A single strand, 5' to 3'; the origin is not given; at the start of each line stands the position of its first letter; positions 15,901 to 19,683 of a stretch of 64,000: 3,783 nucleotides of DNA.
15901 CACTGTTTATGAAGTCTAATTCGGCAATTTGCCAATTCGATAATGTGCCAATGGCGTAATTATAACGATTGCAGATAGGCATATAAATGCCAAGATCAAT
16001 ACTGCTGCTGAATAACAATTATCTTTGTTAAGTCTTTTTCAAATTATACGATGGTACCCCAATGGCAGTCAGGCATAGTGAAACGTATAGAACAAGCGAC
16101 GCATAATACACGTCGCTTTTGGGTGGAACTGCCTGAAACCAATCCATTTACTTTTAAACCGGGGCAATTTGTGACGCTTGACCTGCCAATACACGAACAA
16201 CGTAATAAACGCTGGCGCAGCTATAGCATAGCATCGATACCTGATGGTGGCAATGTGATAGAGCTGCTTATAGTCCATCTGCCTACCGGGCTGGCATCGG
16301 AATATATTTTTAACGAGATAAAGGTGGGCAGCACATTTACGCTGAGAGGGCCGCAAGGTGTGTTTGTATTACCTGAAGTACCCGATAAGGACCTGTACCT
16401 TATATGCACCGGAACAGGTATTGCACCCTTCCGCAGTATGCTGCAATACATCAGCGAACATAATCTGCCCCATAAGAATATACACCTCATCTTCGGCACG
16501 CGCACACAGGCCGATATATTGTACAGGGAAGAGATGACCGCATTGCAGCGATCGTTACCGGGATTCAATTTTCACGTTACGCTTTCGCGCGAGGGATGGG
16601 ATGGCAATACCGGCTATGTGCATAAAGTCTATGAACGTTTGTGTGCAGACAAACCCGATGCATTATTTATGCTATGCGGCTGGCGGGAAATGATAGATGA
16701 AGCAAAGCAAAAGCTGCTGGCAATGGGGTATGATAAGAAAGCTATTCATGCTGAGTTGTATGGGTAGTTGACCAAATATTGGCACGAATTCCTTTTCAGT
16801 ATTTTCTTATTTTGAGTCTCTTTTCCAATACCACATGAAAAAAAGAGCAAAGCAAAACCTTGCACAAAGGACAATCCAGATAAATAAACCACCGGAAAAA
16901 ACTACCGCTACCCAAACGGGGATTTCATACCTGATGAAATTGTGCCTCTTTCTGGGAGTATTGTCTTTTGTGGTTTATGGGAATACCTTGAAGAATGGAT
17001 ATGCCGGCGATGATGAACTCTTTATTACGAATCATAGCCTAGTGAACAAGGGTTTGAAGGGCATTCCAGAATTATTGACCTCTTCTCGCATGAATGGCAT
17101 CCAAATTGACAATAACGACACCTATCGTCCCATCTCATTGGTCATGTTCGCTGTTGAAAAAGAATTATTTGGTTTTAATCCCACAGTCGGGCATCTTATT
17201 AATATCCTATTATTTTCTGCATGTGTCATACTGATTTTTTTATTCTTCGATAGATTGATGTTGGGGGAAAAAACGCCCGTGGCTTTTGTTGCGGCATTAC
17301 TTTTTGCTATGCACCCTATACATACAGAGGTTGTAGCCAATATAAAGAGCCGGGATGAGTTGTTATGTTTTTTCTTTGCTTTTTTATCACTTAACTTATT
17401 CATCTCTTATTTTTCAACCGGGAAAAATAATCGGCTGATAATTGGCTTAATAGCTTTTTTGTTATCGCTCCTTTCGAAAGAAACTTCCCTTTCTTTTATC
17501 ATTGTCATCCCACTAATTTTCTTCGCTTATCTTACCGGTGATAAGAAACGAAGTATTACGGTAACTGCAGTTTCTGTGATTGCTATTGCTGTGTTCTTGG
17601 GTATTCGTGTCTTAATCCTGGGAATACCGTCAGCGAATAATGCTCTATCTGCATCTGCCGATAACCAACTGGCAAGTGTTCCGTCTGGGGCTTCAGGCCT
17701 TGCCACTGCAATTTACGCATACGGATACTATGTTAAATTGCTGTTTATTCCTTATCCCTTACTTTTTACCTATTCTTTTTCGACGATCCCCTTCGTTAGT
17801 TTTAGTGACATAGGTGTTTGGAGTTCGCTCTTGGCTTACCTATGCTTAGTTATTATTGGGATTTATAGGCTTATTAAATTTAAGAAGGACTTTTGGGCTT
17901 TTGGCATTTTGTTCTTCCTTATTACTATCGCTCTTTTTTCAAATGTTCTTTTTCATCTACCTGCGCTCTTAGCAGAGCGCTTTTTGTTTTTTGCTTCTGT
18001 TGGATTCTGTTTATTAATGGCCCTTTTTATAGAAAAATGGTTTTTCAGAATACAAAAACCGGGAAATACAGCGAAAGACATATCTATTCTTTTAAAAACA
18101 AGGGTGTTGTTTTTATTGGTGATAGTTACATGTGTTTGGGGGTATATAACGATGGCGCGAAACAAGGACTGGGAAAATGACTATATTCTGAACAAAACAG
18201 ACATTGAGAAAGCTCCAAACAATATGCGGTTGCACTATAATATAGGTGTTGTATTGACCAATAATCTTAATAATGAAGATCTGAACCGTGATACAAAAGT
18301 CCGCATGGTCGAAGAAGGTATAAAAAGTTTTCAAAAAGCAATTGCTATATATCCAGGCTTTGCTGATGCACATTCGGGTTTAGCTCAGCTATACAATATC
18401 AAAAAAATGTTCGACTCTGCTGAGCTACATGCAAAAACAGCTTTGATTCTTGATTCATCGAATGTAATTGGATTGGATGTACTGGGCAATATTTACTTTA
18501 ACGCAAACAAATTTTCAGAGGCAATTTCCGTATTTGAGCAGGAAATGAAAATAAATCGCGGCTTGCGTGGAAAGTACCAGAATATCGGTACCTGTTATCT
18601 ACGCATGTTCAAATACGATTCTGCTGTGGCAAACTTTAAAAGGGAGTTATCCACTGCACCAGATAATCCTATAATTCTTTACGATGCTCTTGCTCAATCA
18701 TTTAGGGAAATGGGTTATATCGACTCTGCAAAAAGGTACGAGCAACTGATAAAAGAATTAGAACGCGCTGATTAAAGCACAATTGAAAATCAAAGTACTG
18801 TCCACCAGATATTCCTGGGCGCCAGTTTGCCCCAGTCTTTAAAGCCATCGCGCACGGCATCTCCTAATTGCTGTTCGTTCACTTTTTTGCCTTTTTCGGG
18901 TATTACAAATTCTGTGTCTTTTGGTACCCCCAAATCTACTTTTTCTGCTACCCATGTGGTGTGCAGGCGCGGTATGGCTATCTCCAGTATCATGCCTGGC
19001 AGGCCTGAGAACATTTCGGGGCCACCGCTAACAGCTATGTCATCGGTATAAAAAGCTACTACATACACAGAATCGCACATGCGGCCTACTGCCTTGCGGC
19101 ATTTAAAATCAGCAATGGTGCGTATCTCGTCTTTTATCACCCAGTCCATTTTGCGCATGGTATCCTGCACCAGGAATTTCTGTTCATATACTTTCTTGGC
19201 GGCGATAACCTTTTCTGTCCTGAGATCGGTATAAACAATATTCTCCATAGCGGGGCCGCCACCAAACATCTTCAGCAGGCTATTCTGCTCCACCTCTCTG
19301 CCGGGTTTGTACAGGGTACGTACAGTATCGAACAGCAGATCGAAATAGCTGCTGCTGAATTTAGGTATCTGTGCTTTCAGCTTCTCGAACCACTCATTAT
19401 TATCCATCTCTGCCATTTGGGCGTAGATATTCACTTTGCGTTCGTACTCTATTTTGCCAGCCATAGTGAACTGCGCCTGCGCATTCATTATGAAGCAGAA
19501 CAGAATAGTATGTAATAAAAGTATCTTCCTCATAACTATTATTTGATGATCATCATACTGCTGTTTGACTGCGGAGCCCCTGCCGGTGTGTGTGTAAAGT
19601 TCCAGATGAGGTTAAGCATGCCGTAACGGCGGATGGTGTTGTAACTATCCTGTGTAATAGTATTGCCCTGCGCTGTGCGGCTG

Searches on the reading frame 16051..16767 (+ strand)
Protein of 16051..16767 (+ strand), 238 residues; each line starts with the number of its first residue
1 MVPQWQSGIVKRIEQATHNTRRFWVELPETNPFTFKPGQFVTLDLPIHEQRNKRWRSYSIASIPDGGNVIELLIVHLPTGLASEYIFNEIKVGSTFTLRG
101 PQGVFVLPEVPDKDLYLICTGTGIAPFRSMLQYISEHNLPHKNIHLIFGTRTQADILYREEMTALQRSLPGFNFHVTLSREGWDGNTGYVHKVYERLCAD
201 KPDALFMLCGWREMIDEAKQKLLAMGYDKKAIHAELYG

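Call 36: search_protein_families(library=pfam, proteins=[window:16051-16767:+], max_evalue=0.00001)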
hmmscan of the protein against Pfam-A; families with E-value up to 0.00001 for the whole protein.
window:16051-16767:+ (238 aa): 2 families
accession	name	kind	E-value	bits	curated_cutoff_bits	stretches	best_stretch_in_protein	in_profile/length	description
PF00175.26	NAD_binding_1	-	6.5e-24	85.1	22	1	117-219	1-108/109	Oxidoreductase NAD-binding domain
PF00970.30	FAD_binding_6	-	3.2e-16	59.9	21.1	1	10-105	4-97/99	Oxidoreductase FAD-binding domain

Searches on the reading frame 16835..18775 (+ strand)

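Call 36: search_protein_families(library=pfam, proteins=[window:16835-18775:+], max_evalue=0.00001)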
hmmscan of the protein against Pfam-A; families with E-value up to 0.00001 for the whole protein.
window:16835-18775:+ (646 aa): 7 families
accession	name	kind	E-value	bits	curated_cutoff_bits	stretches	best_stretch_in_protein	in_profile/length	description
PF00515.34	TPR_1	-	8.5e-14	51.1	27.8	0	510-543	1-34/34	Tetratricopeptide repeat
PF07719.23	TPR_2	-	4.5e-12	45.5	27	0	547-574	4-31/34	Tetratricopeptide repeat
PF13414.12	TPR_11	-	7.5e-09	35.6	26.8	0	493-520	11-38/42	TPR repeat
PF13431.12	TPR_17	-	4.8e-07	30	24.4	0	499-529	2-32/34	Tetratricopeptide repeat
PF13181.12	TPR_8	-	5.6e-07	29.7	25.7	0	581-610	4-33/34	Tetratricopeptide repeat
PF14559.12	TPR_19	-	8.4e-07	29.7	25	0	494-530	9-45/68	Tetratricopeptide repeat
PF13424.12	TPR_12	-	2.3e-06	28.2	30.1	0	583-635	8-67/77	Tetratricopeptide repeat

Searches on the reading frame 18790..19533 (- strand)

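Call 36: search_protein_families(library=pfam, proteins=[window:18790-19533:-], max_evalue=0.00001)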
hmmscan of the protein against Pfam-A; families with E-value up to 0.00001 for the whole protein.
window:18790-19533:- (247 aa): 1 family
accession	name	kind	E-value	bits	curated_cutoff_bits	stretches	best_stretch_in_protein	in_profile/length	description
PF09697.16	Porph_ging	-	6.5e-11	43.1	25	1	154-184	51-81/81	Protein of unknown function (Porph_ging)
